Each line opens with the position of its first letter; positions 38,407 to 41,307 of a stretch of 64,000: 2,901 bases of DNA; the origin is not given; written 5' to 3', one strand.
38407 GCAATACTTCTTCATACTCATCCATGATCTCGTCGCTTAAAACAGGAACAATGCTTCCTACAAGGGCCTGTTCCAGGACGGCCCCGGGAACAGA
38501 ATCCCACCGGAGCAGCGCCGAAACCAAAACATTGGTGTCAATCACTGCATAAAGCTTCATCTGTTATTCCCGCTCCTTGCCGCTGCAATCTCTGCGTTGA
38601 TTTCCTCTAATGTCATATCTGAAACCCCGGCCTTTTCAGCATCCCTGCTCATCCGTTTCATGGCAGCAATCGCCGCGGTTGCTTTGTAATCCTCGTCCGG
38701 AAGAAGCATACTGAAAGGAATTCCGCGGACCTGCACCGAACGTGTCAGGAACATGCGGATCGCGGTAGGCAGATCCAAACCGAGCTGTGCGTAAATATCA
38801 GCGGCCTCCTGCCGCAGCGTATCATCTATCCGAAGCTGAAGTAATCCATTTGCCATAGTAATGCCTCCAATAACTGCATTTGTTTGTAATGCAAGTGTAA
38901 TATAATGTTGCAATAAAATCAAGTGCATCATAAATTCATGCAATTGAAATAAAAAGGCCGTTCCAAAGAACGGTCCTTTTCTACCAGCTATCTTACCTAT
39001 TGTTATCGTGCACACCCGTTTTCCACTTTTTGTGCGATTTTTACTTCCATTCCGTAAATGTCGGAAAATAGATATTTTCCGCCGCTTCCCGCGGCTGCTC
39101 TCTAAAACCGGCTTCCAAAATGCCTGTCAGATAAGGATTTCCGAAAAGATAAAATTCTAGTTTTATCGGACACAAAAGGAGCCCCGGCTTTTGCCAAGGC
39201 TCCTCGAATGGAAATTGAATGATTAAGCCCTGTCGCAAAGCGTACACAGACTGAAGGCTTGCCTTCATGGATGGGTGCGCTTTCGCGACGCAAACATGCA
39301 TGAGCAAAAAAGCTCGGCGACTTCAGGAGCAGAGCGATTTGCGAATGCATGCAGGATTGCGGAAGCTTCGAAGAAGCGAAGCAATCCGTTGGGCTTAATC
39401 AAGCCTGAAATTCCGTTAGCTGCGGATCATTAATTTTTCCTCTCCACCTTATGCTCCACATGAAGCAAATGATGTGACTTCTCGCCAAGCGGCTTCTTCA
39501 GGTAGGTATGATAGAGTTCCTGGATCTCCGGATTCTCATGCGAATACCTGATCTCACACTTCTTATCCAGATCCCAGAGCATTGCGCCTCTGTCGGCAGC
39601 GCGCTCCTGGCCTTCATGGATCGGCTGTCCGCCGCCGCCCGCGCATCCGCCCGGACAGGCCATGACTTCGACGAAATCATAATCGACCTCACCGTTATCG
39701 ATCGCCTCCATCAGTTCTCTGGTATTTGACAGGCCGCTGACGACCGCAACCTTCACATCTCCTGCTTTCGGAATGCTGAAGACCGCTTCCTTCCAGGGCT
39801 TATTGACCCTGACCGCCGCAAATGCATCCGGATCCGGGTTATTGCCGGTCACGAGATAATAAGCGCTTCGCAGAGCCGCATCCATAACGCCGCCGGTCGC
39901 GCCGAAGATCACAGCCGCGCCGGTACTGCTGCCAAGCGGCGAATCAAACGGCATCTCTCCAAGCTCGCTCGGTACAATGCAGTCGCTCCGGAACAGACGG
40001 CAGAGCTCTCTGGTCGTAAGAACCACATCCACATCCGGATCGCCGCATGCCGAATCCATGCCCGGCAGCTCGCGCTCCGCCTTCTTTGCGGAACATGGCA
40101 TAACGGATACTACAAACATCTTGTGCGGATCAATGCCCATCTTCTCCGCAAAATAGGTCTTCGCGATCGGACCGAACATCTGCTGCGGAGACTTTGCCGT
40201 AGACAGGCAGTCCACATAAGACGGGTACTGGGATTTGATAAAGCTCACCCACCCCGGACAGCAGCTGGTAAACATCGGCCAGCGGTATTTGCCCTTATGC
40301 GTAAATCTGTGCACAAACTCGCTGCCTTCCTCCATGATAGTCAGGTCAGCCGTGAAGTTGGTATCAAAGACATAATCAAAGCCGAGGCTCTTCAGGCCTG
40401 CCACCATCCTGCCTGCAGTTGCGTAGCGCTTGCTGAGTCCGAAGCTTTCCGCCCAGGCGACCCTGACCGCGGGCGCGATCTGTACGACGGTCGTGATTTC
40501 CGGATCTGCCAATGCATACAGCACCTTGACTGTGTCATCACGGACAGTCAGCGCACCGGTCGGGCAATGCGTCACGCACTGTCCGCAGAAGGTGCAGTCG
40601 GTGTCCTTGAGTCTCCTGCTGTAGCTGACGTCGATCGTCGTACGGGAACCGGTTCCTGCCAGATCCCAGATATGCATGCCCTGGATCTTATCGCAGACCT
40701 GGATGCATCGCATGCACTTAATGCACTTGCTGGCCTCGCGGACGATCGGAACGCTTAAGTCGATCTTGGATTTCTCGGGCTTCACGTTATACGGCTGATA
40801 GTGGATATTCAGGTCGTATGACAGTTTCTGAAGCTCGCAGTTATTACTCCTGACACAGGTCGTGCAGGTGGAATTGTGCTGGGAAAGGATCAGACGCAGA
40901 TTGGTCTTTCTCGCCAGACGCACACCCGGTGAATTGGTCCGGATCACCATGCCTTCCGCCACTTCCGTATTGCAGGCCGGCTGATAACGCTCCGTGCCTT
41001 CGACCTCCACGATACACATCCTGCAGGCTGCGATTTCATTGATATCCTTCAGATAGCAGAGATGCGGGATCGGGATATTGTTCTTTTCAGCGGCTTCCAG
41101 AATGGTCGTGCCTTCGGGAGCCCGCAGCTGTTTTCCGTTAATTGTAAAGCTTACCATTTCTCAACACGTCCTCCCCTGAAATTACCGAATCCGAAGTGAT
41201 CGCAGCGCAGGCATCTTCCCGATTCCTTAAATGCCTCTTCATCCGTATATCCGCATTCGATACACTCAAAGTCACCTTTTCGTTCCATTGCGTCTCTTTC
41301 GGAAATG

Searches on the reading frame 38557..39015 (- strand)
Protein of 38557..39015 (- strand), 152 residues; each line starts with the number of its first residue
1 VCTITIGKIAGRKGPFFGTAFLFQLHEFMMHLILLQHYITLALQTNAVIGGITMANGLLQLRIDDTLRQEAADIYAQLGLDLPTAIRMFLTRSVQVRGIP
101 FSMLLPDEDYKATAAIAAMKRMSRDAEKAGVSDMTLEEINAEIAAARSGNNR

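Call 72: search_protein_families(library=pfam, proteins=[window:38557-39015:-], max_evalue=0.00001)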
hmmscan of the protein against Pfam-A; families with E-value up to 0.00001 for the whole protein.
window:38557-39015:- (152 aa): 1 family
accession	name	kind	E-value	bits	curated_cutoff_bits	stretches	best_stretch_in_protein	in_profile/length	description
PF04221.18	RelB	-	2.8e-10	40.4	22.4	1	56-137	1-80/82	RelB antitoxin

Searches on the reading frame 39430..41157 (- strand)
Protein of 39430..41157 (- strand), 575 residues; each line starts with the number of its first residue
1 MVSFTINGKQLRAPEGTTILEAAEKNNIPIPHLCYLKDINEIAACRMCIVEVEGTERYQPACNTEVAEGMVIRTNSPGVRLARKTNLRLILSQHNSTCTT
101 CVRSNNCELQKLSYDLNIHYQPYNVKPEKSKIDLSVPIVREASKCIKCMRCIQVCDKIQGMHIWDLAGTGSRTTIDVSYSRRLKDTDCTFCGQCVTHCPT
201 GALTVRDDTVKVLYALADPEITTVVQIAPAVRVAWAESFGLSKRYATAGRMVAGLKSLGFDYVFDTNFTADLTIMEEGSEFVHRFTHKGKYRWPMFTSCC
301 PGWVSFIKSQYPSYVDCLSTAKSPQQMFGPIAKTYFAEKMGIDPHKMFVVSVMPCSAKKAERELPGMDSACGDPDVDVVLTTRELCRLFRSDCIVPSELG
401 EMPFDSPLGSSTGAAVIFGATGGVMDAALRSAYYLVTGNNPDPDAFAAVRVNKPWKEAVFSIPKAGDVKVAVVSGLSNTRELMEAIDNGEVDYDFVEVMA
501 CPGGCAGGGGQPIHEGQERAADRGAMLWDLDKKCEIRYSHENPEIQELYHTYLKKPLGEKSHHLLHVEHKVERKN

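Call 33: find_encoding_contigs(protein=window:39430-41157:-, flank=3000, max_places=10)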
Protein window:39430-41157:- (575 aa): no gene with exactly this product is on record in the collection.

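Call 72: search_protein_families(library=pfam, proteins=[window:39430-41157:-], max_evalue=0.00001)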
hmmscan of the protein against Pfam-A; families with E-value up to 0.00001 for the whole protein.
window:39430-41157:- (575 aa): 9 families
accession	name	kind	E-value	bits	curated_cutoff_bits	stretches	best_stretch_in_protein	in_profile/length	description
PF02906.19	Fe_hyd_lg_C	-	6.9e-89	298.1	22.1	1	223-509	3-245/245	Iron only hydrogenase large subunit, C-terminal domain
PF13510.11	Fer2_4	-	1.1e-22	80.3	22.8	1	1-76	3-81/82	2Fe-2S iron-sulfur cluster binding domain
PF02256.22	Fe_hyd_SSU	-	8.4e-18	64.6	24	1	518-570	2-54/56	Iron hydrogenase small subunit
PF10588.14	NADH-G_4Fe-4S_3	-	2.1e-14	53.2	27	1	83-121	1-39/40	NADH-ubiquinone oxidoreductase-G iron-sulfur binding region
PF22117.2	Fer4_Nqo3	-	1.1e-07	32.3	27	1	139-204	5-67/67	NADH-quinone oxidoreductase subunit 3, ferredoxin-like domain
PF12838.12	Fer4_7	-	1.5e-07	32.2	27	1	144-202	1-52/52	4Fe-4S dicluster domain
PF00037.32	Fer4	-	3.3e-07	30.3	21.1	1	187-204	7-24/24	4Fe-4S binding domain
PF13237.11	Fer4_10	-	8.9e-07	29.2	25.5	0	138-199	2-53/53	4Fe-4S dicluster domain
PF13187.11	Fer4_9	-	1.4e-06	28.7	27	0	144-202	1-51/52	4Fe-4S dicluster domain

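Call 79: find_homologous_proteins(query=window:39430-41157:-, max_evalue=1e-100)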
Query window:39430-41157:- (575 aa): 7999 proteins with E <= 1e-100 among 8000 candidates; the best 120 are listed.
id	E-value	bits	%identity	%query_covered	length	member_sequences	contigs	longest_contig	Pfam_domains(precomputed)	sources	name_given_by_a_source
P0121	0.0e+0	1349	100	100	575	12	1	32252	PF13510.12,PF10588.15,PF02906.20,PF02256.23,PF00037.33,PF12838.13,PF22117.3,PF13237.12,PF13187.12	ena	-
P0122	0.0e+0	1171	85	99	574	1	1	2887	PF13510.12,PF10588.15,PF02906.20,PF02256.23,PF00037.33,PF12838.13,PF22117.3,PF13187.12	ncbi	-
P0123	0.0e+0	1158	83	100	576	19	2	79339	PF13510.12,PF10588.15,PF02906.20,PF02256.23,PF00037.33,PF12838.13,PF22117.3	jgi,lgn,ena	-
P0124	0.0e+0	1153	83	100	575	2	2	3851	PF13510.12,PF10588.15,PF02906.20,PF02256.23,PF00037.33,PF12838.13,PF22117.3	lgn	-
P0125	0.0e+0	1138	83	99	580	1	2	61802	PF13510.12,PF10588.15,PF02906.20,PF02256.23,PF00037.33,PF12838.13,PF22117.3,PF13237.12,PF13187.12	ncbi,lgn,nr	ncbi:MAG: [FeFe] hydrogenase, group A [Eubacteriales bacterium]|nr:[FeFe] hydrogenase, group A [Euba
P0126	0.0e+0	1130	83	100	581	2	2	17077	PF13510.12,PF10588.15,PF02906.20,PF02256.23,PF00037.33,PF12838.13,PF22117.3,PF13237.12,PF13187.12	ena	-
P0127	0.0e+0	1130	83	100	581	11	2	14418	PF13510.12,PF10588.15,PF02906.20,PF02256.23,PF00037.33,PF12838.13,PF22117.3,PF13237.12,PF13187.12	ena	-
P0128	0.0e+0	1130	82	100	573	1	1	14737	PF13510.12,PF10588.15,PF02906.20,PF02256.23,PF00037.33,PF12838.13,PF22117.3,PF13237.12,PF13187.12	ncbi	-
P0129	0.0e+0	1123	82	100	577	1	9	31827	PF13510.12,PF10588.15,PF02906.20,PF02256.23,PF00037.33,PF12838.13,PF22117.3,PF13237.12,PF22609.2,PF13187.12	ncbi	-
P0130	0.0e+0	1118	80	100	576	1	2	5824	PF13510.12,PF10588.15,PF02906.20,PF02256.23,PF00037.33,PF12838.13,PF22117.3,PF13237.12,PF13187.12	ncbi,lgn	-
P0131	0.0e+0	1117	81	100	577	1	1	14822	PF13510.12,PF10588.15,PF02906.20,PF02256.23,PF00037.33,PF12838.13,PF22117.3,PF13237.12,PF13187.12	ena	-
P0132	0.0e+0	1116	81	100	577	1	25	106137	PF13510.12,PF10588.15,PF02906.20,PF02256.23,PF00037.33,PF12838.13,PF22117.3,PF13237.12,PF13187.12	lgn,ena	-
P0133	0.0e+0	1116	81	100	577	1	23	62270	PF13510.12,PF10588.15,PF02906.20,PF02256.23,PF00037.33,PF12838.13,PF22117.3,PF13237.12,PF13187.12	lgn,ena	-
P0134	0.0e+0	1116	81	100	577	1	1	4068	PF13510.12,PF10588.15,PF02906.20,PF02256.23,PF00037.33,PF12838.13,PF22117.3,PF13237.12,PF13187.12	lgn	-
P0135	0.0e+0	1115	81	99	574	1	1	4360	PF13510.12,PF10588.15,PF02906.20,PF02256.23,PF00037.33,PF12838.13,PF22117.3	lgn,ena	-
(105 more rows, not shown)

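Call 80: find_encoding_contigs(protein=P0121, flank=2500, max_places=10)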
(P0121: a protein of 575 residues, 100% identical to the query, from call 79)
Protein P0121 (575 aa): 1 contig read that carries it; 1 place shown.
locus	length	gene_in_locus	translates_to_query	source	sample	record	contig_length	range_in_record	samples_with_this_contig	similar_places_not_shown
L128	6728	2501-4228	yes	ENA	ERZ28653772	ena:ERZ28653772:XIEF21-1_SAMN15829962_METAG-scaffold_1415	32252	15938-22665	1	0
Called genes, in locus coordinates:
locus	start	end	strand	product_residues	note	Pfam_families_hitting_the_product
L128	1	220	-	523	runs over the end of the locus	PF12838:Fer4_7 (weak), PF13187:Fer4_9 (weak), PF13237:Fer4_10, PF00037:Fer4 (weak), PF12837:Fer4_6 (weak), PF13484:Fer4_16 (weak), PF12838:Fer4_7 (weak), PF02906:Fe_hyd_lg_C, +6 more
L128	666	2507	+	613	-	PF10589:NADH_4Fe-4S, PF14691:Fer4_20, PF13738:Pyr_redox_3 (faint), PF00070:Pyr_redox (weak), PF01266:DAO (weak), PF07992:Pyr_redox_2, PF12831:FAD_oxidored (weak), PF13450:NAD_binding_8, +2 more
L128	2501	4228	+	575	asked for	PF13510:Fer2_4, PF10588:NADH-G_4Fe-4S_3, PF12838:Fer4_7, PF13187:Fer4_9 (weak), PF13237:Fer4_10 (weak), PF22117:Fer4_Nqo3, PF02906:Fe_hyd_lg_C, PF02256:Fe_hyd_SSU, +1 more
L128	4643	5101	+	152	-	PF04221:RelB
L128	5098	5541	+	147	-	PF13470:PIN_3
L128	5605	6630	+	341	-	PF00149:Metallophos, PF12850:Metallophos_2 (weak)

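Call 81: find_encoding_contigs(protein=P0123, flank=2500, max_places=6)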
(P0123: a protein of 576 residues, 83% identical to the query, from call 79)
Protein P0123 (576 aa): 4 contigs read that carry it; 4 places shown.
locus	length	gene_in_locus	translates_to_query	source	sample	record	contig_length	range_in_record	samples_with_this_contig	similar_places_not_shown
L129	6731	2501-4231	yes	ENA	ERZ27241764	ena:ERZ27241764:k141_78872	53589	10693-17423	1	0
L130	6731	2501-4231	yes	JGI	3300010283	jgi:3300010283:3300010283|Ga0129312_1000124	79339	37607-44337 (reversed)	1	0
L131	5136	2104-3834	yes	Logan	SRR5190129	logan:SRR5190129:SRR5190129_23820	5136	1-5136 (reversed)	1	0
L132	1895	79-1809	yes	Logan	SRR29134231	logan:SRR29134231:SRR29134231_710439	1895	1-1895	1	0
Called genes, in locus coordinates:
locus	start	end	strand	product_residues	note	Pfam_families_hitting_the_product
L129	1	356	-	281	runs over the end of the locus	-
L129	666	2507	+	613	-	PF10589:NADH_4Fe-4S, PF14691:Fer4_20, PF13738:Pyr_redox_3 (faint), PF01266:DAO (weak), PF01946:Thi4 (weak), PF07992:Pyr_redox_2, PF12831:FAD_oxidored, PF13450:NAD_binding_8, +2 more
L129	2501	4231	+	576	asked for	PF13510:Fer2_4, PF10588:NADH-G_4Fe-4S_3, PF12838:Fer4_7, PF22117:Fer4_Nqo3 (weak), PF00037:Fer4 (weak), PF02906:Fe_hyd_lg_C, PF02256:Fe_hyd_SSU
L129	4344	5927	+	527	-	PF00342:PGI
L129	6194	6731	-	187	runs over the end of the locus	PF00005:ABC_tran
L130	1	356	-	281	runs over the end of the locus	-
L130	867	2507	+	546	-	PF10589:NADH_4Fe-4S (weak), PF14691:Fer4_20, PF02826:2-Hacid_dh_C (faint), PF01266:DAO (weak), PF01946:Thi4, PF07992:Pyr_redox_2, PF12831:FAD_oxidored, PF13450:NAD_binding_8, +4 more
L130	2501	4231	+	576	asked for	PF13510:Fer2_4, PF10588:NADH-G_4Fe-4S_3, PF12838:Fer4_7, PF22117:Fer4_Nqo3 (weak), PF00037:Fer4 (weak), PF02906:Fe_hyd_lg_C, PF02256:Fe_hyd_SSU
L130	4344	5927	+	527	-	PF00342:PGI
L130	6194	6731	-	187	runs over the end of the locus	PF00005:ABC_tran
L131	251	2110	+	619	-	PF10589:NADH_4Fe-4S, PF14691:Fer4_20, PF13738:Pyr_redox_3 (faint), PF01266:DAO (weak), PF01946:Thi4 (weak), PF07992:Pyr_redox_2, PF12831:FAD_oxidored, PF13450:NAD_binding_8, +2 more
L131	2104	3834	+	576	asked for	PF13510:Fer2_4, PF10588:NADH-G_4Fe-4S_3, PF12838:Fer4_7, PF22117:Fer4_Nqo3 (weak), PF00037:Fer4 (weak), PF02906:Fe_hyd_lg_C, PF02256:Fe_hyd_SSU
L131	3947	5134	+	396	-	?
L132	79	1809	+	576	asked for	PF13510:Fer2_4, PF10588:NADH-G_4Fe-4S_3, PF12838:Fer4_7, PF22117:Fer4_Nqo3 (weak), PF00037:Fer4 (weak), PF02906:Fe_hyd_lg_C, PF02256:Fe_hyd_SSU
